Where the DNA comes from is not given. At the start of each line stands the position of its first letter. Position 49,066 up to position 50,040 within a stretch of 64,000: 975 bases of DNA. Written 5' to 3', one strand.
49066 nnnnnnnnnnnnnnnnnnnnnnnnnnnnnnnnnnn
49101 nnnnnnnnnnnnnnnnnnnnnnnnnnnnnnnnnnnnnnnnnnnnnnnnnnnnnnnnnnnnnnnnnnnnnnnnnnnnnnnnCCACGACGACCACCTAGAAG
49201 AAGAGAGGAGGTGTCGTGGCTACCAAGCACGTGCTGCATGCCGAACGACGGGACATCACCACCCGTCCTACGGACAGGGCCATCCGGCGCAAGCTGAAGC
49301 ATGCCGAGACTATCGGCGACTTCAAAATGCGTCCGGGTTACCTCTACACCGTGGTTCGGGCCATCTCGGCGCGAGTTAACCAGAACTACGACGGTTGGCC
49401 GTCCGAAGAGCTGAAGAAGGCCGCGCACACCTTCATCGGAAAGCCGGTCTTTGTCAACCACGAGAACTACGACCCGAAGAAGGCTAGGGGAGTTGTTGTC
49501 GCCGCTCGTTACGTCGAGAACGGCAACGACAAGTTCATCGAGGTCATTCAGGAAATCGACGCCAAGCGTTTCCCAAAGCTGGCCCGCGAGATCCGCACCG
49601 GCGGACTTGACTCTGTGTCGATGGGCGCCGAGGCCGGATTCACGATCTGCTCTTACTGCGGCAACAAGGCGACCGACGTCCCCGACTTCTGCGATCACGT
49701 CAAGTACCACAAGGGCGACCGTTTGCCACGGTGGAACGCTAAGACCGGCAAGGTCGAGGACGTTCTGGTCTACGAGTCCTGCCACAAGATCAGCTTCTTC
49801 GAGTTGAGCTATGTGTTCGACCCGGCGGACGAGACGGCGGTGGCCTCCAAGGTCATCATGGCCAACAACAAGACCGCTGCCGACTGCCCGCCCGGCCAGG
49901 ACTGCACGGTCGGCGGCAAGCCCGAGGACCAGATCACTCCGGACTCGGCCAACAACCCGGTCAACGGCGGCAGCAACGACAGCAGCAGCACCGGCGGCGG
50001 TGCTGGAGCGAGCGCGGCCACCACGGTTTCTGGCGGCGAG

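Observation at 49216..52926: Prohead-protease-like domain fused to an about 1000-aa Pro/Ala/Gln-rich extension directly upstream of the capsid genes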

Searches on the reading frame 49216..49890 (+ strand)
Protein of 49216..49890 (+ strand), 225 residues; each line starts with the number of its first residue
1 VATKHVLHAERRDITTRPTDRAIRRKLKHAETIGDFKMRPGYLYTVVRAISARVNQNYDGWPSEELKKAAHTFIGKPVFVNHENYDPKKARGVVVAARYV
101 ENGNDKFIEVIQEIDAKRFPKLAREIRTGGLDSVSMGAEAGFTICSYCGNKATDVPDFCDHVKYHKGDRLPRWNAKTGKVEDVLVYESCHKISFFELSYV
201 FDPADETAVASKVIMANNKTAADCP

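Call 11: search_protein_families(library=pfam, proteins=[window:49216-49890:+], max_evalue=10)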
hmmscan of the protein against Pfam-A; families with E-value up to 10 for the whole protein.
window:49216-49890:+ (225 aa): 2 families
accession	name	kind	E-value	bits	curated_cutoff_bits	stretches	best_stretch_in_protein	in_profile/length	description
PF11781.13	Zn_ribbon_RRN7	-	0.016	15.3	27.1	1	139-152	18-31/32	Zinc-finger of RNA-polymerase I-specific TFIIB, Rrn7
PF14550.11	Peptidase_S78_2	-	0.12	12.8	24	1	49-121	20-90/126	Putative phage serine protease XkdF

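Call 12: find_homologous_proteins(query=window:49216-49884:+, max_evalue=0.001)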
Query seq(223 aa) (223 aa): 25 proteins with E <= 0.001 among 268 candidates.
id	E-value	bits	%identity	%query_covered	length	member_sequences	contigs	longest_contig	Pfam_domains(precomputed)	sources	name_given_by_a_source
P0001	1.9e-98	347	70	100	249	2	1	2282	-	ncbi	ncbi:MAG: hypothetical protein WAO78_18310, partial [Roseovarius sp.]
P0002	2.4e-95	336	75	91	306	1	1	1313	-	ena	-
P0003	7.9e-92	325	66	97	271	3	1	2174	-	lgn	-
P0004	3.4e-89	316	70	87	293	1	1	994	-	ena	-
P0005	2.2e-85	304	69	83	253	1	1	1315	-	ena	-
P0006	4.7e-85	303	69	91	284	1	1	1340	-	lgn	-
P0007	9.1e-72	259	64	84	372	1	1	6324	-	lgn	-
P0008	1.9e-69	252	65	83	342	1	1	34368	-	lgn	-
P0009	4.8e-65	237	63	79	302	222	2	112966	-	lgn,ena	-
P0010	1.9e-60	222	73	58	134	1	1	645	-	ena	-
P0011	1.1e-59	220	58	82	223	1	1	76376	-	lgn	-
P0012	1.8e-58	216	69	66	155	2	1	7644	-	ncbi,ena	-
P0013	1.4e-56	210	73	57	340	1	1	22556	-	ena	-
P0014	1.6e-54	203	54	81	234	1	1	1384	-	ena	-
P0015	5.8e-50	188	52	81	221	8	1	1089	-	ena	-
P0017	2.2e-48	183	52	78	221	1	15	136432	-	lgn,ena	-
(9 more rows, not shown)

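Call 18: find_encoding_contigs(protein=P0017, flank=10000, max_places=2)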
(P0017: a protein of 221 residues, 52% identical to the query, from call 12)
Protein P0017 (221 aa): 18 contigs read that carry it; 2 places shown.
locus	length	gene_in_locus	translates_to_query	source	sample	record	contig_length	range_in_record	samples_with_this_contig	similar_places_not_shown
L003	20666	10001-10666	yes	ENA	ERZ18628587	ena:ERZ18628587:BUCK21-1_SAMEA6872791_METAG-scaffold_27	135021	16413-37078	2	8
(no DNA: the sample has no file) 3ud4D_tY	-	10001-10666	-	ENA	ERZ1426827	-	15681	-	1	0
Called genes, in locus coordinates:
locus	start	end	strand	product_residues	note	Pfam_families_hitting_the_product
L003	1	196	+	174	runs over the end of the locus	PF02627:CMD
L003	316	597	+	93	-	-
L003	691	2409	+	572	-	-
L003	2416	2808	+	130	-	-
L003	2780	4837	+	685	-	-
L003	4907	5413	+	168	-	-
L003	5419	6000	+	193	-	-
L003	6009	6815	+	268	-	-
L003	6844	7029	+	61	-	-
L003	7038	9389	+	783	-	-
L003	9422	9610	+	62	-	-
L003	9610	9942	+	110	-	-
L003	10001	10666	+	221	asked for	-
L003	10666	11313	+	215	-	-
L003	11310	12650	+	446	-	-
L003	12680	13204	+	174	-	PF23968:Phage_cement_3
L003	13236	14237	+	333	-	-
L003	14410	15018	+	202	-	-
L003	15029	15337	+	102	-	-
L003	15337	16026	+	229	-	-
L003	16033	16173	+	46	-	-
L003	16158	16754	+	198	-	-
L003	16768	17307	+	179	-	-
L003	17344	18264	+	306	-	-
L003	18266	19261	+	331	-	-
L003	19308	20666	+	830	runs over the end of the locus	PF12810:ALK_LTK_GRD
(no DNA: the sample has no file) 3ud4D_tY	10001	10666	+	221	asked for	-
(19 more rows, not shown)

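Call 22: find_encoding_contigs(protein=P0008, flank=8000, max_places=1)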
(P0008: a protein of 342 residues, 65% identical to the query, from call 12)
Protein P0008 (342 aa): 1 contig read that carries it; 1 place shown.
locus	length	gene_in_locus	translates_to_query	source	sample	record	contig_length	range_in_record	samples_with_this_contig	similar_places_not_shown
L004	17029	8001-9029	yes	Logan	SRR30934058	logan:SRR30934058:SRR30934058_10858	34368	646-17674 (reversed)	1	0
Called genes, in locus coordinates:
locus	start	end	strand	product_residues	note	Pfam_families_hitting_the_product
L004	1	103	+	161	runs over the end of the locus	-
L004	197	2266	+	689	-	-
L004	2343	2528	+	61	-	-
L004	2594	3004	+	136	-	-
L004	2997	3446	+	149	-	-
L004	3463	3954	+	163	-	-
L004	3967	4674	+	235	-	-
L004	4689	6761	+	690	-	-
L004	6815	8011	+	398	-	-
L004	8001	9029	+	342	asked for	-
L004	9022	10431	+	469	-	-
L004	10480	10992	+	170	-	PF23968:Phage_cement_3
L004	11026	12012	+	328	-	PF25209:Phage_capsid_4 (weak)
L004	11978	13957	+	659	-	PF02796:HTH_7 (faint), PF00196:GerE (faint), PF01381:HTH_3 (faint), PF13384:HTH_23 (faint), PF13936:HTH_38 (faint)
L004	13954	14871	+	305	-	PF02796:HTH_7 (faint), PF04218:CENP-B_N (faint), PF04545:Sigma70_r4 (faint), PF08281:Sigma70_r4_2 (faint), PF13384:HTH_23 (faint), PF13518:HTH_28 (faint)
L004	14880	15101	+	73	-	-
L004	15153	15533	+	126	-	-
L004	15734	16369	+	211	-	-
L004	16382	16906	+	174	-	-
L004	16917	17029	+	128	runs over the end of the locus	-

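Call 23: find_encoding_contigs(protein=P0013, flank=8000, max_places=1)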
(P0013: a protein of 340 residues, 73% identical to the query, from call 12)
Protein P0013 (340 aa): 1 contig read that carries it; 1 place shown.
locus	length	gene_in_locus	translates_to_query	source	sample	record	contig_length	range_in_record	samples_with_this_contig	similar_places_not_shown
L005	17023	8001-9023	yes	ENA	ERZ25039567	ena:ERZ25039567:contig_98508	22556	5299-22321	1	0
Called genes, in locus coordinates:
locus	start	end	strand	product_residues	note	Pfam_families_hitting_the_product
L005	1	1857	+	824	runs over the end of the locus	-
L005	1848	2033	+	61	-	-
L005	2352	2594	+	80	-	-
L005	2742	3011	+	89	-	-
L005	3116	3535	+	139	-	-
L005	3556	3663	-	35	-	-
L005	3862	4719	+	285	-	-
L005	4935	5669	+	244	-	-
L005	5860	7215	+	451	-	-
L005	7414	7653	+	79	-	-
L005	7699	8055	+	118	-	-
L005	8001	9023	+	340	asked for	-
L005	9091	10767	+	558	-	-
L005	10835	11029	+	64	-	-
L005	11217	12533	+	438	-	PF01266:DAO, PF13450:NAD_binding_8 (faint)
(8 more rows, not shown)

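Call 27: search_dna_similar(query=window:49216-49884:+, collection=phages, mode=protein, max_rows=60, rows=spread, max_evalue=0.001)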
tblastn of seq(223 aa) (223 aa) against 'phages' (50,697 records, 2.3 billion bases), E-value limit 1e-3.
Records with a match: 321; places in all: 322; records where one place covers at least 80% of the query: 230.
Best place of each record, by identity: >=99% 2; 90-95% 201; 60-80% 19; <60% 99.
By first word of the organism name: Mycobacterium 210; Erwinia 49; Gordonia 9; Dickeya 8; Vibrio 5; Burkholderia 5; Rhizobium 5; Rhodococcus 4; Bacillus 4; Xanthomonas 4; and 13 more.
By host as written in the record: Mycobacterium smegmatis mc2 155 160; Erwinia amylovora 43; Mycobacterium smegmatis mc#155 26; - 12; Mycobacterium sp. 7; Gordonia terrae 3612 6; Dickeya solani MK10 6; Mycobacterium smegmatis mc2155 4; and 36 more.
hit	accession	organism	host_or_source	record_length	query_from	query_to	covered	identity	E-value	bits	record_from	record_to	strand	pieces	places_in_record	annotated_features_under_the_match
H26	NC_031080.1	Mycobacterium phage Tonenili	Mycobacterium smegmatis mc2 155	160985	1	223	100%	99.6%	1e-149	465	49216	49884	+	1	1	hypothetical protein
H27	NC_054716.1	Mycobacterium phage Cane17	Mycobacterium smegmatis mc2 155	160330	1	223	100%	92.8%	2e-139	436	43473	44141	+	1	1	86: hypothetical protein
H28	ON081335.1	Mycobacterium phage CindyLou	Mycobacterium smegmatis mc#155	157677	1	222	100%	92.8%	8e-138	431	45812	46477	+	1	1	99: hypothetical protein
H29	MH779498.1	Mycobacterium phage Bread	Mycobacterium smegmatis mc2 155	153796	1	222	100%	92.8%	1e-137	431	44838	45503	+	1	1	97: hypothetical protein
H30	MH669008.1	Mycobacterium phage Megamind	Mycobacterium smegmatis mc2 155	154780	1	222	100%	92.8%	1e-137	431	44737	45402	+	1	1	96: hypothetical protein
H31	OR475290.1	Mycobacterium phage NedWong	Mycobacterium smegmatis mc#155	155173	1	222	100%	92.8%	1e-137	431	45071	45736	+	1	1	98: membrane protein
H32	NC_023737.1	Mycobacterium phage Pleione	Mycobacterium smegmatis mc2 155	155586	1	222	100%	92.8%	1e-137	431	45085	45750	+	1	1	100: hypothetical protein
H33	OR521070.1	Mycobacterium phage SrishMeg2525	Mycobacterium smegmatis mc#155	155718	1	222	100%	92.8%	1e-137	431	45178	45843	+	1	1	96: hypothetical protein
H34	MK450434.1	Mycobacterium phage DrPhinkDaddy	Mycobacterium smegmatis mc2 155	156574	1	222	100%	92.8%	1e-137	431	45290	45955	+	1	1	96: hypothetical protein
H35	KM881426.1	Mycobacterium phage ZygoTaiga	Mycobacterium smegmatis mc2 155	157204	1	222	100%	92.8%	1e-137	431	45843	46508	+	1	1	hypothetical protein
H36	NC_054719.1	Mycobacterium phage NoodleTree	Mycobacterium smegmatis mc2 155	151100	1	222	100%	92.8%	2e-137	430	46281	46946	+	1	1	105: hypothetical protein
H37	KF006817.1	Mycobacterium phage Breeniome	Mycobacterium smegmatis mc2 155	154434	1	222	100%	92.8%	2e-137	430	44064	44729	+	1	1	97: hypothetical protein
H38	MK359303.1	Mycobacterium phage Shnickers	Mycobacterium smegmatis mc2 155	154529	1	222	100%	92.8%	2e-137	430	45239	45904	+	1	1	98: hypothetical protein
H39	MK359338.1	Mycobacterium phage Amataga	Mycobacterium smegmatis mc2 155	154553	1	222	100%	92.8%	2e-137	430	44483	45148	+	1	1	98: hypothetical protein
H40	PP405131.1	Mycobacterium phage DirtMonster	Mycobacterium smegmatis mc#155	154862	1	222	100%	92.8%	2e-137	430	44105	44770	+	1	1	91: hypothetical protein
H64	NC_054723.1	Gordonia phage Pupper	Gordonia terrae 3612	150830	35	223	85%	77.8%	3e-96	312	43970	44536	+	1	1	94: capsid maturation protease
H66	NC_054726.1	Gordonia phage Stormageddon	Gordonia terrae CAG3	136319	28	221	87%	64.4%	4e-74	249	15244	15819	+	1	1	13: capsid maturation protease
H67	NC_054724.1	Rhodococcus phage Finch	Rhodococcus erythropolis RIA 643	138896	28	223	88%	57.7%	3e-67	229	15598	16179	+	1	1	17: hypothetical protein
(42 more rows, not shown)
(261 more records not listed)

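Call 28: predict_structure(alignment_id=A2)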
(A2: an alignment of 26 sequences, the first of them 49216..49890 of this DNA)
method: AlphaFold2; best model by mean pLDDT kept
length: 225 residues; sequences in the alignment: 26
mean_pLDDT: 86.5   pTM: 0.80
mean pLDDT of the five models: 86.5, 84.1, 83.3, 82.9, 79.2
residues with pLDDT >= 90: 150; 70-90: 44; 50-70: 8; < 50: 23
segments of 3 or more residues with pLDDT < 50: 1-17, 220-225
pLDDT, mean of each block of 10 residues (from residue 1): 39 50 76 88 94 95 96 94 81 96 95 94 90 93 98 97 98 95 98 94 89 73 43
secondary structure, 60 per line:
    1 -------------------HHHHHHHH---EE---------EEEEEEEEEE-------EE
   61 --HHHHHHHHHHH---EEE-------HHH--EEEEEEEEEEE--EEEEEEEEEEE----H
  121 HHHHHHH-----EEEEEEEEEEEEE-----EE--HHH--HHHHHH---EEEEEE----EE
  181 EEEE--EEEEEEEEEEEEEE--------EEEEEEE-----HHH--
elements in order: H20-27 E42-51 H63-73 E77-79 E92-102 E105-115 H120-127 E133-145 H160-165 E169-174 E179-184 E187-200 E209-215

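Call 30: get_annotated_region(hit=H64, flank=7000)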
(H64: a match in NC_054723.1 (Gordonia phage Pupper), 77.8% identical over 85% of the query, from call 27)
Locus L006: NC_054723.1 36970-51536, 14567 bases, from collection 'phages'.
description: Gordonia phage Pupper, complete genome.
organism: Gordonia phage Pupper (NCBI taxid 2571249)
taxonomy: Viruses; Duplodnaviria; Heunggongvirae; Uroviricota; Caudoviricetes; Puppervirus; Puppervirus Pupper
host: Gordonia terrae 3612; source: soil; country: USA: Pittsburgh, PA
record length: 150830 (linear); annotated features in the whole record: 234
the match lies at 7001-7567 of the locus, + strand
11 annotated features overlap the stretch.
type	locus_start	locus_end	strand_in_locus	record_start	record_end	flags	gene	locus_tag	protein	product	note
CDS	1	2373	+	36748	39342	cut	88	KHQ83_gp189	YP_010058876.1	portal protein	-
CDS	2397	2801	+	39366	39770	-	89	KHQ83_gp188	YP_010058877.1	hypothetical protein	-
CDS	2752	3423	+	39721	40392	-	90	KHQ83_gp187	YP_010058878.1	ThyX-like thymidylate synthase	-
CDS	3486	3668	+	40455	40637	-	91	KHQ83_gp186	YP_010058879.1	hypothetical protein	-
CDS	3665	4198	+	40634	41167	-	92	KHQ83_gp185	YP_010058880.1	RNA ligase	-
CDS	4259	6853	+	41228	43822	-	93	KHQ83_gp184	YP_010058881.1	hypothetical protein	-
CDS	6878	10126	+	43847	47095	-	94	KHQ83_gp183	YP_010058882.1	capsid maturation protease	-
CDS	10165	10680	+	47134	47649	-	95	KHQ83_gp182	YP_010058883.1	hypothetical protein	-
CDS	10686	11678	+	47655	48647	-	96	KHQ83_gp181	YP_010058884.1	major head protein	-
CDS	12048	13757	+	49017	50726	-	97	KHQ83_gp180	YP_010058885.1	minor tail protein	-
CDS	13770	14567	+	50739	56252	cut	98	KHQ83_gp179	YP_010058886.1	minor tail protein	-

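Call 31: get_annotated_region(hit=H66, flank=7000)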
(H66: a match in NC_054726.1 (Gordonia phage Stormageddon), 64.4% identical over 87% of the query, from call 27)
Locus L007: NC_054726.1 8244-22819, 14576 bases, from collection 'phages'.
description: Gordonia phage Stormageddon, complete genome.
organism: Gordonia phage Stormageddon (NCBI taxid 2656541)
taxonomy: Viruses; Duplodnaviria; Heunggongvirae; Uroviricota; Caudoviricetes; Stormageddonvirus; Stormageddonvirus Stormageddon
host: Gordonia terrae CAG3; source: soil; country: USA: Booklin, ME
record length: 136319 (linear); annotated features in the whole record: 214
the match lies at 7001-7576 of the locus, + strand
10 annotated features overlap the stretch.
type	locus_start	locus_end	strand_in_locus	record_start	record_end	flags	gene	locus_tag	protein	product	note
CDS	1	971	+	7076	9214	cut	9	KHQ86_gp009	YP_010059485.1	hypothetical protein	-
CDS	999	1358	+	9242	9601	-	10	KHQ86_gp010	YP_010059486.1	hypothetical protein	-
CDS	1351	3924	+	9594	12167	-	11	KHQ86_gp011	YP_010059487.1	portal protein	-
CDS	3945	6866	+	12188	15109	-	12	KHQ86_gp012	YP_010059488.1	hypothetical protein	-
CDS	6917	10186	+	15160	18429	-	13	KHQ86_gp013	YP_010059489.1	capsid maturation protease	-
CDS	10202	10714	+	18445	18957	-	14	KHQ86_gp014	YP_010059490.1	hypothetical protein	-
CDS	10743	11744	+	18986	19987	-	15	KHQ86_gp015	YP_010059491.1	major head protein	-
CDS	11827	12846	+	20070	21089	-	16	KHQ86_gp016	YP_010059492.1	ribonucleotide reductase class Ia beta subunit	-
CDS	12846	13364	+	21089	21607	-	17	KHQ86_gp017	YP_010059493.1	RNA ligase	-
CDS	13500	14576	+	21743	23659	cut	18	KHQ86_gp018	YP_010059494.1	minor tail protein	-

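Call 36: search_solved_structures(query=A2, max_evalue=10, show_alignments=4)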
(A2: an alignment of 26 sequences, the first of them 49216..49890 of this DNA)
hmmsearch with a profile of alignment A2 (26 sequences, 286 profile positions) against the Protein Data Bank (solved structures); distinct sequences matched with E-value up to 10: 8.
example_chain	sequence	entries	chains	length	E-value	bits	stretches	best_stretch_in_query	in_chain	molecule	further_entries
28ye_F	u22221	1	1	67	0.99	11.8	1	144-182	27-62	Large ribosomal subunit protein bL32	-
3pvb_B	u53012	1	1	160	1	11.8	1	91-132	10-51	cAMP-dependent protein kinase type I-alpha regulatory subunit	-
3fhi_B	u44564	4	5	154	1.1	11.6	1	91-132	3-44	cAMP-dependent protein kinase type I-alpha regulatory subunit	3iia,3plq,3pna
7mc1_A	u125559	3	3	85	1.2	11.6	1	144-171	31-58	Isoform 2 of Zinc finger and BTB domain-containing protein 17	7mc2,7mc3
2eom_A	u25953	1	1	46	1.9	10.9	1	137-171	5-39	Zinc finger protein 95 homolog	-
9kh2_A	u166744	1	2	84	1.9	10.9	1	142-171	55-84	Zinc finger and BTB domain-containing protein 20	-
2lvr_A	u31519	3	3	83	7.4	9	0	146-178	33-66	Zinc finger and BTB domain-containing protein 17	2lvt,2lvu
9jzt_A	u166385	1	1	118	8.5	8.8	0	142-173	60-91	Zinc finger and BTB domain-containing protein 20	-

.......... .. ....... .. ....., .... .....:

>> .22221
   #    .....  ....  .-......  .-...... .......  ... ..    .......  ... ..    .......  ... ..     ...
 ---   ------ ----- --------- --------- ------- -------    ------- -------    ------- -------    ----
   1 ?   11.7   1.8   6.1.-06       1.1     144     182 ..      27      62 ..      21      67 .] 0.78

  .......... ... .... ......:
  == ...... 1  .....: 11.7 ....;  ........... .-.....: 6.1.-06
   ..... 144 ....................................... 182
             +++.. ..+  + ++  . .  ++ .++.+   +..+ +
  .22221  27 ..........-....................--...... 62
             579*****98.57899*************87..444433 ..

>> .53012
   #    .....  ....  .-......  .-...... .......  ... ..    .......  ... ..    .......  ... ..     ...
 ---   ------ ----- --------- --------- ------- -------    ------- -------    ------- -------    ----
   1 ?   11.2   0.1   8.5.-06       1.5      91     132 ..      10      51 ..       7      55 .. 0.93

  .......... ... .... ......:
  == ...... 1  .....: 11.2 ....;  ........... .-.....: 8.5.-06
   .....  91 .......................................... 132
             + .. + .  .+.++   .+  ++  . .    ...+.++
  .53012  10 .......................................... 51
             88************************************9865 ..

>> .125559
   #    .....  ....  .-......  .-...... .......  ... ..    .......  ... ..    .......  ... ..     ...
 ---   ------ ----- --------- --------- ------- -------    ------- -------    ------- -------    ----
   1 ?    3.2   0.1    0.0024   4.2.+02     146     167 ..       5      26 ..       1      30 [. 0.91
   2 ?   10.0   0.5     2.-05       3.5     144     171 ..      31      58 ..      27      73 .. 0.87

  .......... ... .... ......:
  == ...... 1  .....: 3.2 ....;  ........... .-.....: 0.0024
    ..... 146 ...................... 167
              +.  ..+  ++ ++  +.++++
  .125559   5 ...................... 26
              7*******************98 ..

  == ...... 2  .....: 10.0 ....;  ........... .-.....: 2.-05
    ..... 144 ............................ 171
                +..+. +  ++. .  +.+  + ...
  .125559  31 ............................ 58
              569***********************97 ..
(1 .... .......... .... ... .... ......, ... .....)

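Call 45: search_protein_families(library=pfam, proteins=[L006:6878-10126:+, L007:6917-10186:+], max_evalue=1)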
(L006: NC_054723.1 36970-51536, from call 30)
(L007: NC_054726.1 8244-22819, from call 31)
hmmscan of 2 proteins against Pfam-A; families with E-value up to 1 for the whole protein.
L006:6878-10126:+ (1082 aa): 2 families
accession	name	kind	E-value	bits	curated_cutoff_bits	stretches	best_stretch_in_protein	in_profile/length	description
PF25735.1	Phage_L5_gp82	-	5.3e-16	59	27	1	338-470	5-119/120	Mycobacterium phage L5 gene 82 protein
PF13909.12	zf-H2C2_5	-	0.035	14.1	27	1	152-174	3-26/26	C2H2-type zinc-finger domain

L007:6917-10186:+ (1089 aa): 1 family
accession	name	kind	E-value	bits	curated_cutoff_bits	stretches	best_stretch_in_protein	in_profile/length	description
PF19114.6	EsV_1_7_cys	-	0.025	14.9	25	1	628-658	1-29/35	EsV-1-7 cysteine-rich motif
